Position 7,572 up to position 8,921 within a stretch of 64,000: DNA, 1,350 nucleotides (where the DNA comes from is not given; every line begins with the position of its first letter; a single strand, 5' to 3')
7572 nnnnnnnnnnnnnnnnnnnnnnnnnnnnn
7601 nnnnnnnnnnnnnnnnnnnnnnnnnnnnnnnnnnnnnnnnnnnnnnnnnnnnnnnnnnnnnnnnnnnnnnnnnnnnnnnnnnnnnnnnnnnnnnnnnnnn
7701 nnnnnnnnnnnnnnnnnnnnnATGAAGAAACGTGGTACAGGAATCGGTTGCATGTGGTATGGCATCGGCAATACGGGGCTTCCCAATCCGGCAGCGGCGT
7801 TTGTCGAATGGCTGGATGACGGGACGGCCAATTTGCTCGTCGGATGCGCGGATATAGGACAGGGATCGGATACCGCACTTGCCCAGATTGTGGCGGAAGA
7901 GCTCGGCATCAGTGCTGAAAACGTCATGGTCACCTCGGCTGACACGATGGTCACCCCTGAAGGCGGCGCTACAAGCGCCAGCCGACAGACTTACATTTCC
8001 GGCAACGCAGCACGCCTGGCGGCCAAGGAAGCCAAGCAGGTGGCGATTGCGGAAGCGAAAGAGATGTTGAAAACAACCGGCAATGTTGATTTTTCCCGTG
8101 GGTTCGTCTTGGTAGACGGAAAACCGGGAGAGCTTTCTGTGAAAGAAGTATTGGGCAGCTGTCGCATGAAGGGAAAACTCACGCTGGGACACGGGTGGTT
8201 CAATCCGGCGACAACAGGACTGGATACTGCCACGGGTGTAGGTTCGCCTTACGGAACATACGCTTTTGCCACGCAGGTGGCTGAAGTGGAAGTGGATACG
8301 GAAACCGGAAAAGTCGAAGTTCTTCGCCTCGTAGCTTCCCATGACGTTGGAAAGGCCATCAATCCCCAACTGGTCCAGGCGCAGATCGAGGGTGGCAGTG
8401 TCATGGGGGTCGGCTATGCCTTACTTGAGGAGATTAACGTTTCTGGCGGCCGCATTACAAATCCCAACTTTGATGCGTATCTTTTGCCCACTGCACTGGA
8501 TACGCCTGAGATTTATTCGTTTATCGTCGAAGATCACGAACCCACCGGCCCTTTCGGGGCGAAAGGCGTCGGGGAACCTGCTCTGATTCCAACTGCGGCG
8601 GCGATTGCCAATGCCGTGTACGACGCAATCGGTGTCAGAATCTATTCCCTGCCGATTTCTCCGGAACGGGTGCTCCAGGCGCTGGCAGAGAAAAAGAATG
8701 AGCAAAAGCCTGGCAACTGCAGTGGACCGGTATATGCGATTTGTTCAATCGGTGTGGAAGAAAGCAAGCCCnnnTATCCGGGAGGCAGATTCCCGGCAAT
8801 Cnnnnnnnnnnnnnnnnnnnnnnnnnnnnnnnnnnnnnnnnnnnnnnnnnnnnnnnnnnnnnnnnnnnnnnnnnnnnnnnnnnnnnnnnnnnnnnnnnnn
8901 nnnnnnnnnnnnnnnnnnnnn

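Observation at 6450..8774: Molybdopterin subunit split into two genes exactly as in E. barkeri nicotinate dehydrogenase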

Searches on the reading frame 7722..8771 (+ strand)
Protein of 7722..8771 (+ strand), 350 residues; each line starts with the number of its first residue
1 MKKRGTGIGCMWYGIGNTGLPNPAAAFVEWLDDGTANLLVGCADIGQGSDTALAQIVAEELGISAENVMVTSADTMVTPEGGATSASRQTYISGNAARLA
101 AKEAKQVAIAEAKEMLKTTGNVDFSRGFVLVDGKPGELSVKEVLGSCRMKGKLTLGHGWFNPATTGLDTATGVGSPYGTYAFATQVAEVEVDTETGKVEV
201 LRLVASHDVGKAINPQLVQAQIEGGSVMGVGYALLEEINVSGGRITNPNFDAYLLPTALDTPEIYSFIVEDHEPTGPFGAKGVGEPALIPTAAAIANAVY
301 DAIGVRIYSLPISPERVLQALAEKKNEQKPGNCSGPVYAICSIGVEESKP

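Call 7: search_solved_structures(query=window:7722-8771:+, show_alignments=2, max_evalue=0.00001)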
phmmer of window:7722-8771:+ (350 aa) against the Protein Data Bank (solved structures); distinct sequences matched with E-value up to 0.00001: 41.
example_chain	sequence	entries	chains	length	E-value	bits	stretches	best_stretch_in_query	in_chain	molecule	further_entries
3hrd_B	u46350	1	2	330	1.3e-100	340.3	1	1-322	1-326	Nicotinate dehydrogenase medium molybdopterin subunit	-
1rm6_A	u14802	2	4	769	2.7e-50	174.8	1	23-324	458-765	4-hydroxybenzoyl-CoA reductase alpha subunit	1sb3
7dqx_A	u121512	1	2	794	1.6e-41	146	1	3-319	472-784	6-hydroxypseudooxynicotine dehydrogenase complex subunit gamma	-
8uem_A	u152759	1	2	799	6.6e-39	137.4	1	38-322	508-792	Carbon monoxide dehydrogenase (Large chain), CoxL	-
1dgj_A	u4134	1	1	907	3.8e-34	121.7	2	159-321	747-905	ALDEHYDE OXIDOREDUCTASE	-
1sij_A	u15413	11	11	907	3e-32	115.5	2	157-321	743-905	Aldehyde oxidoreductase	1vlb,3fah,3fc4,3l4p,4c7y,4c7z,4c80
5y6q_C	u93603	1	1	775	5.3e-29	104.8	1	34-317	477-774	Aldehyde oxidase large subunit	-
4zoh_A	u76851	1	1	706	5e-28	101.6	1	29-317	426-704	Putative oxidoreductase molybdopterin-binding subunit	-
1t3q_B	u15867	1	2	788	6.2e-28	101.3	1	25-324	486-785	quinoline 2-oxidoreductase large subunit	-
1n5w_B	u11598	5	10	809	7.5e-28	101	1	37-303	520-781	Carbon monoxide dehydrogenase large chain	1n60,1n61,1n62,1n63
1zxi_B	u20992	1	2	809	1e-27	100.6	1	37-303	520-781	Carbon monoxide dehydrogenase large chain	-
1ffu_B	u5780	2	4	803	2.3e-27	99.4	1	34-323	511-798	CUTL, MOLYBDOPROTEIN OF CARBON MONOXIDE DEHYDROGENASE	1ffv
2w55_B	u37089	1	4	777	2.9e-27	99.1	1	4-321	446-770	XANTHINE DEHYDROGENASE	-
1jro_B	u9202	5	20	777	2.9e-27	99.1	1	4-321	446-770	xanthine dehydrogenase, chain B | XANTHINE DEHYDROGENASE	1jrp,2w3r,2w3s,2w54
5g5h_C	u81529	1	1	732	3.7e-27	98.7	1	22-321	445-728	Aldehyde oxidoreductase molybdenum-binding subunit PaoC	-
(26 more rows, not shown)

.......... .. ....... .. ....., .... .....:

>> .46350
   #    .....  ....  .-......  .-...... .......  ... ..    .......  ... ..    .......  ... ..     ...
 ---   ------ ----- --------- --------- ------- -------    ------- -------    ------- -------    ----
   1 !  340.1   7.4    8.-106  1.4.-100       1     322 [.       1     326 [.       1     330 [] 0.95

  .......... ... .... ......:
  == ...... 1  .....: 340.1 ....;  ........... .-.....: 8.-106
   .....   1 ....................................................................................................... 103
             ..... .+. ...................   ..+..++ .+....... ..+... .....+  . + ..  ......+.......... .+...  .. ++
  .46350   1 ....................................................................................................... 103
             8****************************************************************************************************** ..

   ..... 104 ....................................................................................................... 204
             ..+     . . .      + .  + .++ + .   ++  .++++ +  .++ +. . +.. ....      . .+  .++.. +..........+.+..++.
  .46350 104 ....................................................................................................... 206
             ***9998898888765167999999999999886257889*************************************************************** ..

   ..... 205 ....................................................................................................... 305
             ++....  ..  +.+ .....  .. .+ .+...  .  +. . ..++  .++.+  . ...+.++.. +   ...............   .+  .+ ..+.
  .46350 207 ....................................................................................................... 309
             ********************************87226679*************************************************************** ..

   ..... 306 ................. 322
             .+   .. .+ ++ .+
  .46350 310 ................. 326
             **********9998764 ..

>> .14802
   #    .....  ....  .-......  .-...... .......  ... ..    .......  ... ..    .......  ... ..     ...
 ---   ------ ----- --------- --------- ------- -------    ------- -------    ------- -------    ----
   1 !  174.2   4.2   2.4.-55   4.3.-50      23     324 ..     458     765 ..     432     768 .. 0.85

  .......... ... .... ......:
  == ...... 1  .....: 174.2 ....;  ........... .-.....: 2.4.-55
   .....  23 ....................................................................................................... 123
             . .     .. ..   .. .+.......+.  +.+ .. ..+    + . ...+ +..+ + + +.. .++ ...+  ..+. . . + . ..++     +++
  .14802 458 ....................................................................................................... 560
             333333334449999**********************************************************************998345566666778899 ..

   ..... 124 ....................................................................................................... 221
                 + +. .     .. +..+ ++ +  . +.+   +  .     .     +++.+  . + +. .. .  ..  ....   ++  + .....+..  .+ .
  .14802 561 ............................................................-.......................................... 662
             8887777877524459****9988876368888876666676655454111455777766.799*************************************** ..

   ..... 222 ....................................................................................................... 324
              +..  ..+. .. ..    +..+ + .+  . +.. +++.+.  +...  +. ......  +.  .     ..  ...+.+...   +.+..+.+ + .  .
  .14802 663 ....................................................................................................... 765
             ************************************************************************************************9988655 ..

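Call 9: search_protein_families(library=pfam, proteins=[window:7722-8771:+])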
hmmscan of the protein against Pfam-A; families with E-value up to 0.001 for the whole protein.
window:7722-8771:+ (350 aa): 1 family
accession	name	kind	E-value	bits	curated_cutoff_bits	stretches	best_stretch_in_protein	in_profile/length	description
PF20256.3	MoCoBD_2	-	1.7e-73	248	27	1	2-262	23-283/283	Molybdopterin cofactor-binding domain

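Call 21: find_homologous_proteins(query=window:7722-8771:+, max_evalue=1e-20)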
Query window:7722-8771:+ (350 aa): 7389 proteins with E <= 1e-20 among 8000 candidates; the best 120 are listed.
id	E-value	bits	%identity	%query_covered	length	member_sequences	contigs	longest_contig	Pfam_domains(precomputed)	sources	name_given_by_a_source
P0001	1.6e-227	772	100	100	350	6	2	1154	PF20256.4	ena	-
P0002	9.2e-195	665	89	96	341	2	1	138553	PF20256.4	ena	-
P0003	2.8e-194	663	88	97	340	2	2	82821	PF20256.4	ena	-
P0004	5.2e-194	662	88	97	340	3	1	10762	PF20256.4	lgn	-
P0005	1.2e-193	661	92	91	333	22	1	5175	PF20256.4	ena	-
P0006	6.0e-188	642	87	94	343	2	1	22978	PF20256.4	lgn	-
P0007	3.0e-186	637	89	93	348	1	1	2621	PF20256.4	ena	-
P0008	1.4e-183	628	91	88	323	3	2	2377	PF20256.4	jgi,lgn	jgi:CO/xanthine dehydrogenase Mo-binding subunit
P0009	5.5e-182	623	86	94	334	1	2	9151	PF20256.4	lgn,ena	-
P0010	1.2e-181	622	90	90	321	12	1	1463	PF20256.4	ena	-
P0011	9.3e-179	612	86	92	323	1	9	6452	PF20256.4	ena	-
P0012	2.3e-178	611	86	92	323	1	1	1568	PF20256.4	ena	-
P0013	1.3e-174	598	84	93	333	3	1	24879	PF20256.4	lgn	-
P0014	1.3e-165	569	80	93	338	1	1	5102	PF20256.4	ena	-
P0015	1.2e-159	549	80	90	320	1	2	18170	PF20256.4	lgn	-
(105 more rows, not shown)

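Call 25: find_related_loci(query=A1, collection=genome_contigs, flank=10000)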
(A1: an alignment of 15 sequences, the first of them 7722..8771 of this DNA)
Query A1 (350 aa) in genome_contigs; peptide patterns used: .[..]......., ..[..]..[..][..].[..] (x = any residue, [..] = any of these).
600 stretches matched a pattern (row limit reached: there are more); 588 encode a relative of the query (tblastn E <= 1e-3); the best 80 are kept; 80 distinct loci.
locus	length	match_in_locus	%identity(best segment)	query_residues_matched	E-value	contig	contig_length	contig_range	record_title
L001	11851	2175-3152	75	1-325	8e-158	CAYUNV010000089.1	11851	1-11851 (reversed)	MAG TPA_asm: uncultured Negativicutes bacterium isolate binchicken_co104_52 genome assembly, contig: NODE_4265_length_11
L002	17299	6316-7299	61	2-326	3e-127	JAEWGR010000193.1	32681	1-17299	MAG: Bacillota bacterium isolate OH_PBlB_39 k127_324430, whole genome shotgun sequence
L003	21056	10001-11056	61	1-343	2e-124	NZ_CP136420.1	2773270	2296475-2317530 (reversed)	Neomoorella carbonis strain ACPs chromosome, complete genome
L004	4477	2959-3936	62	1-325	2e-124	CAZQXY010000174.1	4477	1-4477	MAG TPA_asm: uncultured Desulfovibrionaceae bacterium isolate binchicken_co39_542 genome assembly, contig: NODE_39974_le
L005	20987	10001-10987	55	1-329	9e-112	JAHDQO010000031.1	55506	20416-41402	MAG: Tissierellales bacterium isolate SM3-B4.1 k141_46508, whole genome shotgun sequence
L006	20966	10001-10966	54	2-321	2e-109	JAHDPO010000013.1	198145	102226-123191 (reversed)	MAG: Clostridia bacterium isolate SM1-B15.1 k141_16958, whole genome shotgun sequence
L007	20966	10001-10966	52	2-321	3e-104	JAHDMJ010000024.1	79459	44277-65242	MAG: Clostridia bacterium isolate R1-B15.2 k141_11393, whole genome shotgun sequence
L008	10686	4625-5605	56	1-324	5e-104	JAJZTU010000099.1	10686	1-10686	MAG: Bacillota bacterium isolate SKS3.bin89 NODE_10289_length_10686_cov_2.448148, whole genome shotgun sequence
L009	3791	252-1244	52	1-328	2e-105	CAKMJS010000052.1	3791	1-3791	uncultured Desulfosporosinus sp. isolate OKU5 genome assembly, contig: MEGAHIT_co_assembly_000000019683, whole genome sh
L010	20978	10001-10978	52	2-324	3e-103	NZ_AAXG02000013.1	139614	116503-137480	Pseudoflavonifractor capillosus ATCC 29799 B_capillosus-2.0.1_Cont162, whole genome shotgun sequence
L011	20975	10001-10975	52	2-324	3e-103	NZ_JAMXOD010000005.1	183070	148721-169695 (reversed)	Aequitasia blattaphilus strain PAL113 NODE_5, whole genome shotgun sequence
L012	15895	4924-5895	56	3-324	1e-102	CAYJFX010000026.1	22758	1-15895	MAG TPA_asm: uncultured Treponemataceae bacterium isolate ERP123703_co3_217 genome assembly, contig: NODE_2571_length_22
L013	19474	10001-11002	52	1-329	3e-99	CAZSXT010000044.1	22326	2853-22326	MAG TPA_asm: uncultured Rhodospirillaceae bacterium isolate SRP134809_co1_563 genome assembly, contig: NODE_4310_length_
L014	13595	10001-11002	51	1-329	2e-97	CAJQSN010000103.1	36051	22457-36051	MAG: uncultured Rhodospirillales bacterium isolate RIS_SAG_35 genome assembly, contig: c_000000002753, whole genome shot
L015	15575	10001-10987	53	2-329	6e-97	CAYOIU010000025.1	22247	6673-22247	MAG TPA_asm: uncultured Desulfobacteraceae bacterium isolate SRP214966_co4_492 genome assembly, contig: NODE_1823_length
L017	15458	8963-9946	51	1-324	3e-96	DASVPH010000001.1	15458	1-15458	MAG TPA_asm: Casimicrobiaceae bacterium isolate SMAG_U3174 k141_144514, whole genome shotgun sequence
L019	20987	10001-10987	50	1-325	6e-95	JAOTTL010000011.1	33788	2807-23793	MAG: Betaproteobacteria bacterium isolate 13_July_SF_Bin19 13_July_SF_Bin19_scaffold_342_c1, whole genome shotgun sequen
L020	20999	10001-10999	50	1-329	6e-94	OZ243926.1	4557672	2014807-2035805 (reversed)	MAG: Rhodospirillales bacterium isolate f3036996-ea91-419f-bf8b-46094c79dfb2 genome assembly, chromosome: 1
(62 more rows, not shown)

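Call 29: search_protein_representatives(protein=window:7722-8771:+)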
Query: 350 residues. Proteins with E-value up to 0.001 (for the whole library): 30955; up to 1e-10: 13791; up to 1e-30: 2631. The best 150 are listed.
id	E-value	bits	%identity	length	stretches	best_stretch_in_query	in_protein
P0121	1.2e-118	412.7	59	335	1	1-329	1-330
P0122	4.4e-105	368.1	55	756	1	2-327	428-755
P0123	3.5e-104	365.2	57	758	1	2-325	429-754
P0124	8.0e-104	364.0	55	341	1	2-322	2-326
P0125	1.5e-100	353.3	54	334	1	1-327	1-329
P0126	1.6e-100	353.2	54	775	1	5-326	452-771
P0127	4.1e-98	345.2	54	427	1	2-313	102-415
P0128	4.3e-98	345.2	54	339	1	1-330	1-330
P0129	1.3e-96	340.3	52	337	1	1-330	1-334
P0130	1.3e-94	333.7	53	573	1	2-320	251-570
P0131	3.4e-91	322.5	50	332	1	1-322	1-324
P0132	1.8e-88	313.5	51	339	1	1-332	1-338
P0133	8.3e-88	311.4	50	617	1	2-323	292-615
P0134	1.3e-86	307.5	49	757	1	2-330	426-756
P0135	2.6e-86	306.4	51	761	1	2-321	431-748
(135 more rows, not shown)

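Call 36: search_protein_families(library=pfam, proteins=[L020:250-1605:+, L020:2445-3281:+, L020:3288-4532:+, L020:4537-6222:+, L020:6446-7168:+, L020:7210-8076:+, L020:11032-11526:+, L020:11564-12664:+, L020:14470-15306:-, L020:15316-16323:-], max_evalue=0.00001)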
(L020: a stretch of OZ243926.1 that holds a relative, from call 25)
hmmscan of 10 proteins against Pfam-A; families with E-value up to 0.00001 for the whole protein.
L020:250-1605:+ (452 aa): 0 families

L020:2445-3281:+ (279 aa): 1 family
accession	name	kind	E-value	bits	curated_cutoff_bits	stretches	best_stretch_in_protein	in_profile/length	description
PF09370.16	PEP_hydrolase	-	4.6e-78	262.5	33.8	1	9-275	2-267/267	Phosphoenolpyruvate hydrolase-like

L020:3288-4532:+ (415 aa): 2 families
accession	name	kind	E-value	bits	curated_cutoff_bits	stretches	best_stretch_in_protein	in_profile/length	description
PF23189.1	UPF0261_C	-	3.9e-66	222.9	27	1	190-412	2-218/218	Uncharacterised protein family (UPF0261) C-terminal domain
PF06792.17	UPF0261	-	1.1e-36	126.9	27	1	6-178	2-174/176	Uncharacterised protein family (UPF0261) N-terminal domain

L020:4537-6222:+ (562 aa): 3 families
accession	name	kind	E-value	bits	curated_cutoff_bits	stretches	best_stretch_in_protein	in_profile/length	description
PF00890.30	FAD_binding_2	-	2.8e-58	198.5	20.4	1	12-388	1-414/414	FAD binding domain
PF02910.25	Succ_DH_flav_C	-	1.6e-17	64.1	20.8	1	448-561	8-117/130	Fumarate reductase flavoprotein C-term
PF01266.30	DAO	-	2e-09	37.9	27.9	1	12-262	1-271/353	FAD dependent oxidoreductase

L020:6446-7168:+ (241 aa): 2 families
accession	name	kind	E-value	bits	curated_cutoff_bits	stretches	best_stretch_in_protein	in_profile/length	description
PF07729.17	FCD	-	1.1e-22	81.2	24.3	1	99-224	1-124/125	FCD domain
PF00392.27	GntR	-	5.4e-18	64.8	27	1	29-89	3-64/64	Bacterial regulatory proteins, gntR family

L020:7210-8076:+ (289 aa): 2 families
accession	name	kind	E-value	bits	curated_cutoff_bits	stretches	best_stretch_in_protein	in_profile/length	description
PF00941.27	FAD_binding_5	-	7e-47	159.8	27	1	3-172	2-169/170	FAD binding domain in molybdopterin dehydrogenase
PF03450.22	CO_deh_flav_C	-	8.2e-24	84.1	25.5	1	185-281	6-101/102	CO dehydrogenase flavoprotein C-terminal domain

L020:11032-11526:+ (165 aa): 1 family
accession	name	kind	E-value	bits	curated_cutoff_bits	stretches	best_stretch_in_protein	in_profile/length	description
PF02464.23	CinA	-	2e-36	125.4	23.5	1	10-161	3-154/155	Competence-damaged protein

L020:11564-12664:+ (367 aa): 1 family
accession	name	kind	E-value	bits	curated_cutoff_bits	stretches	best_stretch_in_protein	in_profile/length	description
PF02900.23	LigB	-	1.6e-17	63.9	26.3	1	106-338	28-247/269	Catalytic LigB subunit of aromatic ring-opening dioxygenase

L020:14470-15306:- (278 aa): 1 family
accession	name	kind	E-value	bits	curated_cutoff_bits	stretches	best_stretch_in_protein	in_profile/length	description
PF00581.25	Rhodanese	-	1.8e-32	112.3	22.2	2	149-269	4-100/102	Rhodanese-like domain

L020:15316-16323:- (335 aa): 4 families
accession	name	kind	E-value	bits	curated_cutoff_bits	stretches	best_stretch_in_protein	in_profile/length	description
PF00107.32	ADH_zinc_N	-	2.2e-28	99.2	31.8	1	168-295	3-128/129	Zinc-binding dehydrogenase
PF08240.17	ADH_N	-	3.9e-25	88.5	23.5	1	23-128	1-104/104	Alcohol dehydrogenase GroES-like domain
PF16912.11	Glu_dehyd_C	-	2.6e-08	34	34.9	1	154-331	29-209/211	Glucose dehydrogenase C-terminus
PF13602.12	ADH_zinc_N_2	-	2.9e-07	31.9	27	1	199-325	1-127/134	Zinc-binding dehydrogenase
